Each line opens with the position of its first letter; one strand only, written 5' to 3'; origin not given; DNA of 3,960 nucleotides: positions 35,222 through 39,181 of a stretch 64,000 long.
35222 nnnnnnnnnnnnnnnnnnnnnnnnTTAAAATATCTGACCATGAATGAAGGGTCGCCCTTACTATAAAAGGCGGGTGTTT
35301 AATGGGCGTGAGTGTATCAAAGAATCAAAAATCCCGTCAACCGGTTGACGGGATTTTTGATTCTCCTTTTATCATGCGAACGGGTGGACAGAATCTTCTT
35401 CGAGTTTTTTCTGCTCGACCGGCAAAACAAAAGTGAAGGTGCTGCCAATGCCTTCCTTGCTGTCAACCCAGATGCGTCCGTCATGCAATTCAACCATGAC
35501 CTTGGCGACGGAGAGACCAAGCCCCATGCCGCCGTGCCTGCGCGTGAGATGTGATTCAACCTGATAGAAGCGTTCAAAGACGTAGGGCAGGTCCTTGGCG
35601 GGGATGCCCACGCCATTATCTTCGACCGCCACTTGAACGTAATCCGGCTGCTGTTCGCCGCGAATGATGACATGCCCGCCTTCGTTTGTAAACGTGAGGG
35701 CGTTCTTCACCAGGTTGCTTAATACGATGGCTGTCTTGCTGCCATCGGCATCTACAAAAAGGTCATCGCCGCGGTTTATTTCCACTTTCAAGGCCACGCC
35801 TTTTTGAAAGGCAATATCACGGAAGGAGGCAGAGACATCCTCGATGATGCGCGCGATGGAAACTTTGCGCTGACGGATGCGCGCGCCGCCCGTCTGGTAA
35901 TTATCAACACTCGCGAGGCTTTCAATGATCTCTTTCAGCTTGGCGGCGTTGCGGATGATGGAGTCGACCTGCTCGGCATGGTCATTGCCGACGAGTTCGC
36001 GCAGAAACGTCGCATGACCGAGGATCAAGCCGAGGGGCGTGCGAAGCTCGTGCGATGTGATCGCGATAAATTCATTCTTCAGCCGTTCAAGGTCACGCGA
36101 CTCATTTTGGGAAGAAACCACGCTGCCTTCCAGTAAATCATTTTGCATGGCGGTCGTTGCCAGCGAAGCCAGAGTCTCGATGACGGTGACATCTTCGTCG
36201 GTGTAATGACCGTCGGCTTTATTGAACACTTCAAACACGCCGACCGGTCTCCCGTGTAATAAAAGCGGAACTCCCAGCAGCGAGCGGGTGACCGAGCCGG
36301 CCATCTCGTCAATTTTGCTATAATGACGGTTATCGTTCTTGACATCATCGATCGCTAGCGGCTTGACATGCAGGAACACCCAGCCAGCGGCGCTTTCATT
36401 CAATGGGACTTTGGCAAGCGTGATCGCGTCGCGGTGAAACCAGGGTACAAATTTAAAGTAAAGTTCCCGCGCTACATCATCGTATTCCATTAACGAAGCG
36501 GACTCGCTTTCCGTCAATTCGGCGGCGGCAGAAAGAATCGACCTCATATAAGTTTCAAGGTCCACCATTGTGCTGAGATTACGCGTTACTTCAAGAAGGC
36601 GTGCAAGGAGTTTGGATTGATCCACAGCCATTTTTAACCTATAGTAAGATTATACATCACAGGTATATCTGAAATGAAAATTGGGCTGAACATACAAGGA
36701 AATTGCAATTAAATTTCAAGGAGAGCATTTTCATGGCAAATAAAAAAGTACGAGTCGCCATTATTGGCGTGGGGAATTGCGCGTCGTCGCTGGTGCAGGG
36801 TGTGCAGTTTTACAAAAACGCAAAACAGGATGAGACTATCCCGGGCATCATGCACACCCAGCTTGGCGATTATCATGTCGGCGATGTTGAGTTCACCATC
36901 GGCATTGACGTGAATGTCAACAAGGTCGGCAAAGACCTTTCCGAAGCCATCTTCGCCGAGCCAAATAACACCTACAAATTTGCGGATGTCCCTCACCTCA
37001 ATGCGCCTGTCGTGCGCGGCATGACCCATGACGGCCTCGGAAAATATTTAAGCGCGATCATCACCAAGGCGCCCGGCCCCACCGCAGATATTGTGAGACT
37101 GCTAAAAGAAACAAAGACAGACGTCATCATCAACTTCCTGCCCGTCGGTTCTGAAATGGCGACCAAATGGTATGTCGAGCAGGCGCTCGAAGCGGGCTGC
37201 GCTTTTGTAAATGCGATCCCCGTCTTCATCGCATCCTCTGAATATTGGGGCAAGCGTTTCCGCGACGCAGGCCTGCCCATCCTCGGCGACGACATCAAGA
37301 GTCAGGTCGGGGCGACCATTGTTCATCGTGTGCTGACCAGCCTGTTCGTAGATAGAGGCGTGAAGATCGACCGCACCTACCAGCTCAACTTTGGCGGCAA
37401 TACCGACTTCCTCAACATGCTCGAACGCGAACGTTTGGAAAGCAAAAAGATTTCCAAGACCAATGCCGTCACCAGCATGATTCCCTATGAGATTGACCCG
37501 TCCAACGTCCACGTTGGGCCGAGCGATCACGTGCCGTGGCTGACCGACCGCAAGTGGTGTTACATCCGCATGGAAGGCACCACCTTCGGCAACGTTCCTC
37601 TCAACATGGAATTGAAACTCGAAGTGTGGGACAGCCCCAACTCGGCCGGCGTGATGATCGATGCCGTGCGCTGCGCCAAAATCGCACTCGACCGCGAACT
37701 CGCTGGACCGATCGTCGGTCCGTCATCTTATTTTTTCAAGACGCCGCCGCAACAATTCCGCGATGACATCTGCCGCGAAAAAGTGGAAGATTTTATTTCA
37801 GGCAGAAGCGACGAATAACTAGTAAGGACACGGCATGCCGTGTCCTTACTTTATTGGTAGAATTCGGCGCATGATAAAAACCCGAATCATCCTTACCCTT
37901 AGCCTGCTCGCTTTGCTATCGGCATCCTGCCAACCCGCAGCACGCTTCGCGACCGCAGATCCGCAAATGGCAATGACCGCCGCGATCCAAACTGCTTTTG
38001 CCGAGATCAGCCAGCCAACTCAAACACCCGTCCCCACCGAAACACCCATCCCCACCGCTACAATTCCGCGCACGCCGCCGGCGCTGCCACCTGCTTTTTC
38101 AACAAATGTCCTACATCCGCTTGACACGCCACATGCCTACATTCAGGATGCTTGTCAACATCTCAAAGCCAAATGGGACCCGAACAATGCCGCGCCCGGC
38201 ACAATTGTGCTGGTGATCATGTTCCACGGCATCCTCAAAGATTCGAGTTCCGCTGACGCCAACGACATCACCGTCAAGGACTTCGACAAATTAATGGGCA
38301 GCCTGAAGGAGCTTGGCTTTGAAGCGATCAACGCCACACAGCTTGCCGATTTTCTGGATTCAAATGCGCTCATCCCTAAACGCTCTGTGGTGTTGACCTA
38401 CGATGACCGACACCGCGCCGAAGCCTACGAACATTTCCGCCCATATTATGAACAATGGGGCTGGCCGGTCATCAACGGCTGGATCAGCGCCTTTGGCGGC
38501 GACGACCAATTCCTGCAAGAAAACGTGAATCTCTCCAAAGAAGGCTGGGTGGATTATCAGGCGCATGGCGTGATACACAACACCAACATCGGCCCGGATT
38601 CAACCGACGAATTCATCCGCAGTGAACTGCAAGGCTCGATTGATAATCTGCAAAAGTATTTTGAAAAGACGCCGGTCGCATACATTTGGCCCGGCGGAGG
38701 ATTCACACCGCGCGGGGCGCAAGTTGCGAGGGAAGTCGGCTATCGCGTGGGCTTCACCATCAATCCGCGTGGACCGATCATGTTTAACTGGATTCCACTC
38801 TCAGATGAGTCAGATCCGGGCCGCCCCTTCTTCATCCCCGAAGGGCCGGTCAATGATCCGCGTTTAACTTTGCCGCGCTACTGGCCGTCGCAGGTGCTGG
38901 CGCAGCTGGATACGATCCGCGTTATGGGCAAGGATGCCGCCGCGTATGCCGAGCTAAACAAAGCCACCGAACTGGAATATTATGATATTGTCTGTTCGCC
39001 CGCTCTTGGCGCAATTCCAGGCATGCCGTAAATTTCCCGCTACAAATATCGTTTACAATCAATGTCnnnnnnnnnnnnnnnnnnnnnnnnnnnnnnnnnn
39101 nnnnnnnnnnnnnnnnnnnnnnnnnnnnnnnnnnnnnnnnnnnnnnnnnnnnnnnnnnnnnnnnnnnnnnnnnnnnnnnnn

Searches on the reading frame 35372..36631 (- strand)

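Call 23: search_protein_families(library=ncbifam, max_evalue=1e-8, proteins=[window:35372-36631:-])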
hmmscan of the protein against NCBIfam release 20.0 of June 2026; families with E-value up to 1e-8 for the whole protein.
window:35372-36631:- (419 aa): 72 families (the best 25 are shown)
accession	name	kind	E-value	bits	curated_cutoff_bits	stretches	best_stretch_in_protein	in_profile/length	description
NF046044.1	PnpS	equivalog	1.1e-54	185.9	400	1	176-404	161-390/390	two-component system histidine kinase PnpS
TIGR02966.1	phoR_proteo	equivalog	3.3e-49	167.7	334.2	1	177-402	106-332/333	phosphate regulon sensor histidine kinase PhoR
NF047874.1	MASE3_PAS_HK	subfamily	3.5e-48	164.9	560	1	176-412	389-632/655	MASE3 domain-containing sensor histidine kinase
NF033092.0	HK_WalK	equivalog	4.3e-47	161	725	1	171-405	358-594/594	cell wall metabolism sensor histidine kinase WalK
NF041947.1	LuxQ_Vibrio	equivalog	1.1e-44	152.6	1200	1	175-412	462-703/843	quorum-sensing autoinducer 2 sensor kinase/phosphatase LuxQ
TIGR02956.1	TMAO_torS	equivalog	2.5e-43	148.3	676.5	1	181-414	460-691/967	TMAO reductase system sensor histidine kinase/response regulator TorS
NF041735.1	hist_kin_RppB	equivalog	2.1e-42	145.4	400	1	186-404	217-438/438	two-component system sensor histidine kinase RppB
NF041880.1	EPS_EpsF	equivalog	1.4e-39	135.9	900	1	183-404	272-492/492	response regulator EpsF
NF008302.0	PRK11091.1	equivalog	2e-39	135.5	838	1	180-410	278-510/779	aerobic respiration two-component sensor histidine kinase ArcB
NF012163.2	BaeS_SmeS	equivalog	4.1e-36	124.9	500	1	181-390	236-443/457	sensor histidine kinase efflux regulator BaeS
NF008099.0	PRK10841.1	equivalog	4.4e-36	124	920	1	143-411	433-696/949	two-component system sensor histidine kinase RcsC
NF040691.1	MtrAB_MtrB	equivalog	5.2e-36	124.7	450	1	167-409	253-496/507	MtrAB system histidine kinase MtrB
NF047465.1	hybrid_HK_LvrA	exception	5.5e-36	123.9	1200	1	179-406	196-423/819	hybrid histidine kinase/response regulator LvrA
NF033091.0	HK_VanS_ACDEFG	equivalog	1.5e-35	122.7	400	1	133-394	22-284/293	vancomycin resistance histidine kinase VanS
NF038297.2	hybrid_HK_HrmK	equivalog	2.3e-35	122.3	725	1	176-411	226-463/607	hybrid histidine kinase/response regulator HrmK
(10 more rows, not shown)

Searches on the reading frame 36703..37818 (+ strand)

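Call 23: search_protein_families(library=ncbifam, max_evalue=1e-8, proteins=[window:36703-37818:+])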
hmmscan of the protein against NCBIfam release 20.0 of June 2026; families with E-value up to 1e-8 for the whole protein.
window:36703-37818:+ (371 aa): 1 family
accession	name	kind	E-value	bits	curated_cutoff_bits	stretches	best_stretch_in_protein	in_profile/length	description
TIGR03450.1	mycothiol_INO1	equivalog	8.2e-163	541.6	638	1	16-365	1-355/355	inositol-3-phosphate synthase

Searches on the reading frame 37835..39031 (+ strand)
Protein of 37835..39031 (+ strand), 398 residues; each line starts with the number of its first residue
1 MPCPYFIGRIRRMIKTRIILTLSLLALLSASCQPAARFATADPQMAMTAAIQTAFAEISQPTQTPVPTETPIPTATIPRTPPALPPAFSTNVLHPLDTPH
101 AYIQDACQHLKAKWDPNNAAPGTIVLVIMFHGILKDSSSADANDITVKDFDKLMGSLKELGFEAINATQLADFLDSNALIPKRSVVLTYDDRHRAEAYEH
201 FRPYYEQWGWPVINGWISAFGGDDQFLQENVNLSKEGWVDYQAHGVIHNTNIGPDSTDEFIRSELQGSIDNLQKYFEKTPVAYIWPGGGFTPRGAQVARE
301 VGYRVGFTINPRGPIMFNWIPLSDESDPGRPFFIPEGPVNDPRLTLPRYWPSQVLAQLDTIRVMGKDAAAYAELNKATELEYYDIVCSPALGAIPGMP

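Call 23: search_protein_families(library=ncbifam, max_evalue=1e-8, proteins=[window:37835-39031:+])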
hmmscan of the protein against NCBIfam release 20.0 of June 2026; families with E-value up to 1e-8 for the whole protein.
window:37835-39031:+ (398 aa): 1 family
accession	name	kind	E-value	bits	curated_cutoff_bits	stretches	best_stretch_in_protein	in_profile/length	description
TIGR03938.2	deacetyl_PgaB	equivalog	5.8e-14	51.3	321.9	0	125-219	3-99/621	poly-beta-1,6-N-acetyl-D-glucosamine N-deacetylase PgaB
